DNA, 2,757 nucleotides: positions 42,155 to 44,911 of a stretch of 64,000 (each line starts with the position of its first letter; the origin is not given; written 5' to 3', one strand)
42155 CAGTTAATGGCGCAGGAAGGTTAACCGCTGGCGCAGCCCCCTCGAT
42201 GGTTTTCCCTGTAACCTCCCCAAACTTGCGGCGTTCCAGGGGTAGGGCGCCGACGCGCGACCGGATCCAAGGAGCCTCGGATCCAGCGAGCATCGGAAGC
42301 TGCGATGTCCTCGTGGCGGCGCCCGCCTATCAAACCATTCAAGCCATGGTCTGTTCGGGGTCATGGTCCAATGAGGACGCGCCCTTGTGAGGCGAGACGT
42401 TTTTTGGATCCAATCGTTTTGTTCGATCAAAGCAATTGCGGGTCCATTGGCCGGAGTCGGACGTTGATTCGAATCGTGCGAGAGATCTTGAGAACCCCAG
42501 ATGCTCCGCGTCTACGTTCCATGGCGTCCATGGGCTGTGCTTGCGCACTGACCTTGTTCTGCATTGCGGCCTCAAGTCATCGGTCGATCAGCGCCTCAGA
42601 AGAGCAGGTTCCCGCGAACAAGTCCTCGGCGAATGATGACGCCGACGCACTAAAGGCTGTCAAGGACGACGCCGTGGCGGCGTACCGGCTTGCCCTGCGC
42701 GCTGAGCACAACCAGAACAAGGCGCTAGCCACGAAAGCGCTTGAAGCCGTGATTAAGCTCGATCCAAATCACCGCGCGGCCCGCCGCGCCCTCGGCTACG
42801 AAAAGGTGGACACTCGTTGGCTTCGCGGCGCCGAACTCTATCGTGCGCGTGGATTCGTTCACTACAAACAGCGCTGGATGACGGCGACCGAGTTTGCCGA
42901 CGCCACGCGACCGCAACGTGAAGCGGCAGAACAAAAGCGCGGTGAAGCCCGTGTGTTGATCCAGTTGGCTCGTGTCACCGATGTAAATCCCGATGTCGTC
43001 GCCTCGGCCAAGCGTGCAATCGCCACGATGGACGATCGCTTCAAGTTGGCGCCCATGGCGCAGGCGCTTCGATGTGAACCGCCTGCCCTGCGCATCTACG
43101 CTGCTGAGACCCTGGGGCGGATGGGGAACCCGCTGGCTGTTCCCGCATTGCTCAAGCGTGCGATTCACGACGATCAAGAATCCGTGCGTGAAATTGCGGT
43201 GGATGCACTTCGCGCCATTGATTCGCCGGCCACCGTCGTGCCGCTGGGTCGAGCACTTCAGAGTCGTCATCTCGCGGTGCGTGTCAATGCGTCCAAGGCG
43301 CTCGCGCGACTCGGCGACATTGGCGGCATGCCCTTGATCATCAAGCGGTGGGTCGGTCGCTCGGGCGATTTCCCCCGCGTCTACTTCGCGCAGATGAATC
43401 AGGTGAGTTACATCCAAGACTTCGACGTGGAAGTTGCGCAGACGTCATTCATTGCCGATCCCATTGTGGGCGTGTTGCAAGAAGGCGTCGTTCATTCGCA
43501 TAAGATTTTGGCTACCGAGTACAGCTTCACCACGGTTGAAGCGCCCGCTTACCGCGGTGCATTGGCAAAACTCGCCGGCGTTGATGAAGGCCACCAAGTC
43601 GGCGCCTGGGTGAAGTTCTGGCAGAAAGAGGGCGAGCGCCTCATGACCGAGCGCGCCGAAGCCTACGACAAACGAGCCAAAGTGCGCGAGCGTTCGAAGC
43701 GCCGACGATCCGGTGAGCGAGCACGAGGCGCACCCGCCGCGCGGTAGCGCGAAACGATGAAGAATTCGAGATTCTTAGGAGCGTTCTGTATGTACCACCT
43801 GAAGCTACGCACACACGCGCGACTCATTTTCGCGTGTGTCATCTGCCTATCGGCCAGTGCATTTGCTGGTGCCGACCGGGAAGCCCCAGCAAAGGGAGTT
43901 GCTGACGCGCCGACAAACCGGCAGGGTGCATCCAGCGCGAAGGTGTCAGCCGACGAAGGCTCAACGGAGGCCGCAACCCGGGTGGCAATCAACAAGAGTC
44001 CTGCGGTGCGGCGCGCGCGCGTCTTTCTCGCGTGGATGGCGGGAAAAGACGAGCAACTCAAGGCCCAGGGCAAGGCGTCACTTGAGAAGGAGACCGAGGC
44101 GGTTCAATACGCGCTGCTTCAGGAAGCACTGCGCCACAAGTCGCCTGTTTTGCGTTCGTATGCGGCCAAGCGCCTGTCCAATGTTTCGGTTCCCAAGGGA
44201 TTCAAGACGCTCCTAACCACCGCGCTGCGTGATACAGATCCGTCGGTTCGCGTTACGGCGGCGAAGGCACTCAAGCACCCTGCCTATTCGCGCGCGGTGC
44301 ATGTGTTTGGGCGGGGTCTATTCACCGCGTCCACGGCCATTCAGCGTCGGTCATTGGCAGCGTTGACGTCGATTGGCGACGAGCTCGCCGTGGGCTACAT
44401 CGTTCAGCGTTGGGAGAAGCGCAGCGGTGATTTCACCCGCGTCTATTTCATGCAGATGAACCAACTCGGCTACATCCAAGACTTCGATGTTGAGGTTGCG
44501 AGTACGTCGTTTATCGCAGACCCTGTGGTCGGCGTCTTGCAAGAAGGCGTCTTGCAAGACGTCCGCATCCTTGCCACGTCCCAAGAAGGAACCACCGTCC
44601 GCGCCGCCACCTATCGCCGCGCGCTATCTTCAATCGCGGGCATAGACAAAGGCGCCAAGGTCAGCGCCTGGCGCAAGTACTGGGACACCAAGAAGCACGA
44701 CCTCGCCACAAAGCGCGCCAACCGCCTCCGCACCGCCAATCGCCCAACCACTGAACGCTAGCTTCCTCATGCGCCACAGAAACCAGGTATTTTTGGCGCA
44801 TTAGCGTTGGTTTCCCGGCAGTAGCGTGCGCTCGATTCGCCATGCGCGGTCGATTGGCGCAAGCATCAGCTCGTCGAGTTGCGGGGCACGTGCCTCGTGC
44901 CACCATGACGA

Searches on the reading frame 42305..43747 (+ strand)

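Call 48: search_protein_families(library=pfam, proteins=[window:42305-43747:+], max_evalue=0.0001)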
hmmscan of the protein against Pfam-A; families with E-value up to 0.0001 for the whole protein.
window:42305-43747:+ (480 aa): 3 families
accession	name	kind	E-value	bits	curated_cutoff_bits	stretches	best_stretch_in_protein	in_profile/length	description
PF13646.12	HEAT_2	-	2.8e-15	56.8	27.7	2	217-303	3-88/88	HEAT repeats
PF03130.22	HEAT_PBS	-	1.6e-06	28.5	20.9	0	262-284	1-23/27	PBS lyase HEAT-like repeat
PF02985.28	HEAT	-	3.1e-06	27.4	23.5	0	279-305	2-27/31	HEAT repeat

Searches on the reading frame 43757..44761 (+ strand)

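Call 49: search_protein_families(library=pfam, proteins=[window:43757-44761:+], max_evalue=0.0001)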
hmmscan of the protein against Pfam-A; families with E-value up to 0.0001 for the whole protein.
window:43757-44761:+ (334 aa): 2 families
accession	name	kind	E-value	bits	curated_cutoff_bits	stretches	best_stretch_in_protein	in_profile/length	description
PF13646.12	HEAT_2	-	1.5e-12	48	27.7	2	120-179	4-62/88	HEAT repeats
PF02985.28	HEAT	-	3.4e-06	27.2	23.5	0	152-173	4-25/31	HEAT repeat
